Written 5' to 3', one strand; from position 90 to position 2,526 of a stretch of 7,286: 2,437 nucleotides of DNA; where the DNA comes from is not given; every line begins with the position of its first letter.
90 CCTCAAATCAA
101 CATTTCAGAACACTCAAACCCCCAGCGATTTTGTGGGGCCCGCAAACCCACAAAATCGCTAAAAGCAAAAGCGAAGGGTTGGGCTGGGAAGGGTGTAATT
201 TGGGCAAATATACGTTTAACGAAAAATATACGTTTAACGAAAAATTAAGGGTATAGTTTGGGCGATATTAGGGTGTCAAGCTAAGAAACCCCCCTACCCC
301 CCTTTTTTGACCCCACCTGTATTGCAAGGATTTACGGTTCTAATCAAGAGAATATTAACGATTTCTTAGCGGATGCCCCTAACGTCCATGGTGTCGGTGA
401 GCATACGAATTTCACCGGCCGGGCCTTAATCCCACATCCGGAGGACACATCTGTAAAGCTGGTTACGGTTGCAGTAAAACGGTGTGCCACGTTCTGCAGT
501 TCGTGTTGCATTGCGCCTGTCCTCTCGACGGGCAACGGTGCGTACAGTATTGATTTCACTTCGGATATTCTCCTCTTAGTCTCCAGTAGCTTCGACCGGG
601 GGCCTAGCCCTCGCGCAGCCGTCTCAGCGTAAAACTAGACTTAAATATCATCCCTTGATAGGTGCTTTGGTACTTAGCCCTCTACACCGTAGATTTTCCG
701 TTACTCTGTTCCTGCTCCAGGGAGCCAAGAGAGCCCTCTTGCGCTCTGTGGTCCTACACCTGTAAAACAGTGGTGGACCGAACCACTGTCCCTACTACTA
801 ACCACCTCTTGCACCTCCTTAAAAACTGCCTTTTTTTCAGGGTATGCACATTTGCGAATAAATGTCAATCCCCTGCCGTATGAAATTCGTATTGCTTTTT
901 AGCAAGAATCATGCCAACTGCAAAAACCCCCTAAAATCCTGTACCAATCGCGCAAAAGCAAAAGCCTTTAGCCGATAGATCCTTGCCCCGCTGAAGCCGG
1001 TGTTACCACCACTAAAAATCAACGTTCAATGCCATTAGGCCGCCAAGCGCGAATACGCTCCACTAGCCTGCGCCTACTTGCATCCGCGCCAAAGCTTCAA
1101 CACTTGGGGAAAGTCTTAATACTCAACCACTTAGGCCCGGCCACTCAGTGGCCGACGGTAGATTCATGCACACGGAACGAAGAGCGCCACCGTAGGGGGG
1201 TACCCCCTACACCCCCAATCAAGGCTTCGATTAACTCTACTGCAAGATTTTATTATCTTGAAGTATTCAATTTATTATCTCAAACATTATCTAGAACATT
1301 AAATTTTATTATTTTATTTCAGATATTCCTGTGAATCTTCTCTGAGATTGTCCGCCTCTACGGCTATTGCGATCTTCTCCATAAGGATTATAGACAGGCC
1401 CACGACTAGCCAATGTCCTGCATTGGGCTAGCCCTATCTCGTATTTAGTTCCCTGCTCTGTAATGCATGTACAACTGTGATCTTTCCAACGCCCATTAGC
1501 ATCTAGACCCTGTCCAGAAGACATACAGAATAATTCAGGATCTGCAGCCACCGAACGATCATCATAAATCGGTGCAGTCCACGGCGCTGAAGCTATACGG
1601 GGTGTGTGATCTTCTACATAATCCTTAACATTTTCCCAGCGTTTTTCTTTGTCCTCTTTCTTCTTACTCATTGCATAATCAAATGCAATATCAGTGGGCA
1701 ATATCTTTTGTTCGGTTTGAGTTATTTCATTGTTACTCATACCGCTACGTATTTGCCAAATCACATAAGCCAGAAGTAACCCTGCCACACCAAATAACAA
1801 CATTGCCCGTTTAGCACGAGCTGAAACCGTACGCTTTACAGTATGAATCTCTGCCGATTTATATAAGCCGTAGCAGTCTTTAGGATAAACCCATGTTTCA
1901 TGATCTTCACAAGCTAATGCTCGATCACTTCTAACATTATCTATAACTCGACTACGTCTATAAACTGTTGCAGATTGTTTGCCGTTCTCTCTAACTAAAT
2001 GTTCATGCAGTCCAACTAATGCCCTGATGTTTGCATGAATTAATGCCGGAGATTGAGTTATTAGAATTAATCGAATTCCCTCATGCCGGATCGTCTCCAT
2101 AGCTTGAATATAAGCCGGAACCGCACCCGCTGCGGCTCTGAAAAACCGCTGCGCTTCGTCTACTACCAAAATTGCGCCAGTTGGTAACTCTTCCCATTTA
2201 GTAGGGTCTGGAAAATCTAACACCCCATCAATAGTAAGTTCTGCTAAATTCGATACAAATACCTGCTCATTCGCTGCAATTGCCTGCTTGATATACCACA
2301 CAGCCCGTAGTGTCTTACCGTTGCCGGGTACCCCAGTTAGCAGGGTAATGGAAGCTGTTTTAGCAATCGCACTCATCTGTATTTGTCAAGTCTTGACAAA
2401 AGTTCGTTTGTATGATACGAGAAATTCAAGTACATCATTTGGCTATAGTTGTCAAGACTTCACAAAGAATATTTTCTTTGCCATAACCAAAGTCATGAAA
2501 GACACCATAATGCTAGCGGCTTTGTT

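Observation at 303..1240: About 0.9 kb of ORF-free, GC-enriched, hairpin-dense DNA in the inovirus cargo slot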

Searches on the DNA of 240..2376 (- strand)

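Call 66: search_dna_similar(query=window:250-1310:-, collection=plasmids, mode=distant, max_evalue=0.001, max_rows=10)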
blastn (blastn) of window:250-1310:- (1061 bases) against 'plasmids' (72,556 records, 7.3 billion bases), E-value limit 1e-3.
No match.

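Call 77: search_rna_families(source=window, start=240, end=1320, threshold=evalue, max_evalue=10)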
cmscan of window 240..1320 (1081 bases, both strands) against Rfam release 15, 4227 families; matches with E-value up to 10: 1.
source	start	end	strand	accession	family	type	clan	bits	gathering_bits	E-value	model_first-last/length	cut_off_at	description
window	1137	1155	-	RF00453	Cardiovirus_CRE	Cis-reg;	-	17.2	37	6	1-33/33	no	Cardiovirus cis-acting replication element (CRE)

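Call 78: search_rna_families(source=L001, start=3280, end=4420, threshold=evalue, max_evalue=10)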
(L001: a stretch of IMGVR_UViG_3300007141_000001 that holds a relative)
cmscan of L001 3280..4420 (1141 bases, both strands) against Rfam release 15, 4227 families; matches with E-value up to 10: 6.
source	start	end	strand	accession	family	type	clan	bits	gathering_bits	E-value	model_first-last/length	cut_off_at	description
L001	3647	3742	+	RF03308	MIR848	Gene; miRNA;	-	32.5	90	5.6e-05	1-97/97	no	MIR848 microRNA precursor family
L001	3552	3678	-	RF02344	ar14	Gene; sRNA;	-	20.6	58.8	0.22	1-123/123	no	Alphaproteobacterial ar14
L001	3653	3736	+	RF04114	MIR4374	Gene; miRNA;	-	15.2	105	6.1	1-119/119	no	MIR4374 microRNA precursor family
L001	4219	4360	+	RF02195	TP53TG1_1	Gene; lncRNA;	-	15.1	40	3.3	1-153/153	no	TP53 target 1 conserved region 1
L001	3920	3943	+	RF02914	DUF805b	Cis-reg;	CL00115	12.2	35.6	3.3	1-35/35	no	DUF805b RNA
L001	3811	3880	+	RF02207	WT1-AS_5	Gene; lncRNA;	-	11.6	80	7.1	1-79/79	no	WT1 antisense RNA conserved region 5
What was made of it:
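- On Any described RNA family (Rfam 15: ROOL, GOLLD, OLE, HEARO, group I/II introns, RNase P, tmRNA, 6S, riboswitches and others): Element alone at E<=10: one 17-bit noise hit in the window and six unrelated weak hits in L001, none shared between the two homologs (calls 77, 78).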

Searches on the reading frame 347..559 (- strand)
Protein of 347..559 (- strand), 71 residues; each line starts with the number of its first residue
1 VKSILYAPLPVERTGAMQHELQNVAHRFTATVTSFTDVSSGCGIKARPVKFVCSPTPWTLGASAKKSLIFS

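Call 42: search_protein_representatives(protein=window:347-559:-)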
Query: 71 residues. Proteins with E-value up to 0.001 (for the whole library): 2; up to 1e-10: 1; up to 1e-30: 0. The best 2 are listed.
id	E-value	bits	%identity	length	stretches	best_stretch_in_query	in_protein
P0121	1.8e-14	69.3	28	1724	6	4-68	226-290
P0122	3.5e-08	49.4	33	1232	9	8-64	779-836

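Call 44: search_protein_families(library=pfam, proteins=[P0121, P0122, window:347-559:-], max_evalue=0.1)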
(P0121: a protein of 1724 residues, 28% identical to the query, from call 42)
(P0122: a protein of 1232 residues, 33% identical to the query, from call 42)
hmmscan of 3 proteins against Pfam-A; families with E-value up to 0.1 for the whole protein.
P0121 (1724 aa): 2 families
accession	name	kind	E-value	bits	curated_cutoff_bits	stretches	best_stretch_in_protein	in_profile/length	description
PF05449.16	Phage_holin_3_7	-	2.4e-26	92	25.4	0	1070-1095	13-38/80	Putative 3TM holin, Phage_holin_3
PF01757.29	Acyl_transf_3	-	0.012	15.2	31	0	771-879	91-188/326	Acyltransferase domain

P0122 (1232 aa): 3 families
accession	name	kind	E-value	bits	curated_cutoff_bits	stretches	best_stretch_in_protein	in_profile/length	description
PF07155.17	ECF-ribofla_trS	-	1.7e-11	44.9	26.7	0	319-344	63-88/172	ECF-type riboflavin transporter, S component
PF23541.1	CRF-BP_C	-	1.5e-10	41.9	25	0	1149-1182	12-45/123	Corticotropin-releasing factor binding protein C-terminal domain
PF18646.6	DUF5632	-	9.5e-08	32.4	25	0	465-491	28-54/81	Family of unknown function (DUF5632)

window:347-559:- (71 aa): 0 families

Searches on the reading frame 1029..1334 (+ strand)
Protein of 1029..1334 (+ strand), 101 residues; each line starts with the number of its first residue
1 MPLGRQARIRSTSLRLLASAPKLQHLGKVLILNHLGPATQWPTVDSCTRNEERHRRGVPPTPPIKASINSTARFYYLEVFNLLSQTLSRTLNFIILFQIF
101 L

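Call 8: search_protein_families(library=pfam, proteins=[window:1029-1334:+], max_evalue=0.01)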
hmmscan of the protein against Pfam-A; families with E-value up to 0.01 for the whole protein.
window:1029-1334:+ (101 aa): 0 families

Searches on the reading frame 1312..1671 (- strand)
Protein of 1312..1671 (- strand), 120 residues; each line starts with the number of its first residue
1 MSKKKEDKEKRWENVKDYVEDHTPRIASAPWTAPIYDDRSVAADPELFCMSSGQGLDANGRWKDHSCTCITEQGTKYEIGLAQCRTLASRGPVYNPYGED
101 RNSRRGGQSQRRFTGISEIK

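Call 88: find_homologous_proteins(query=window:1312-1671:-, max_evalue=0.00001)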
Query seq(120 aa) (120 aa): 6 proteins with E <= 0.00001 among 7 candidates.
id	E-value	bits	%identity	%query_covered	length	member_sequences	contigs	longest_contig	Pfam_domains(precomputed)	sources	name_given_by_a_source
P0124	6.1e-29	119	57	72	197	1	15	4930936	-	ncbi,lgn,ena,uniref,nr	ncbi:hypothetical protein ACS0OQ_11115 [Stenotrophomonas riyadhensis]|uniref:Uncharacterized protein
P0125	9.0e-29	118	50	80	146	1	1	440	-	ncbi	ncbi:zonular occludens toxin, partial [Acinetobacter baumannii]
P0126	1.7e-26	111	62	72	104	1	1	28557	-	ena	-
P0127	2.4e-24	104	69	58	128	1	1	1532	-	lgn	-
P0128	3.7e-22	97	54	67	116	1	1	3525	-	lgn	-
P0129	5.0e-9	54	55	41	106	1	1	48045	-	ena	-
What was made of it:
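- Tried and rejected: The Zot C-terminal 120 aa, used to catch fragmentary close relatives, gave nothing closer than 69% identity (call 88).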
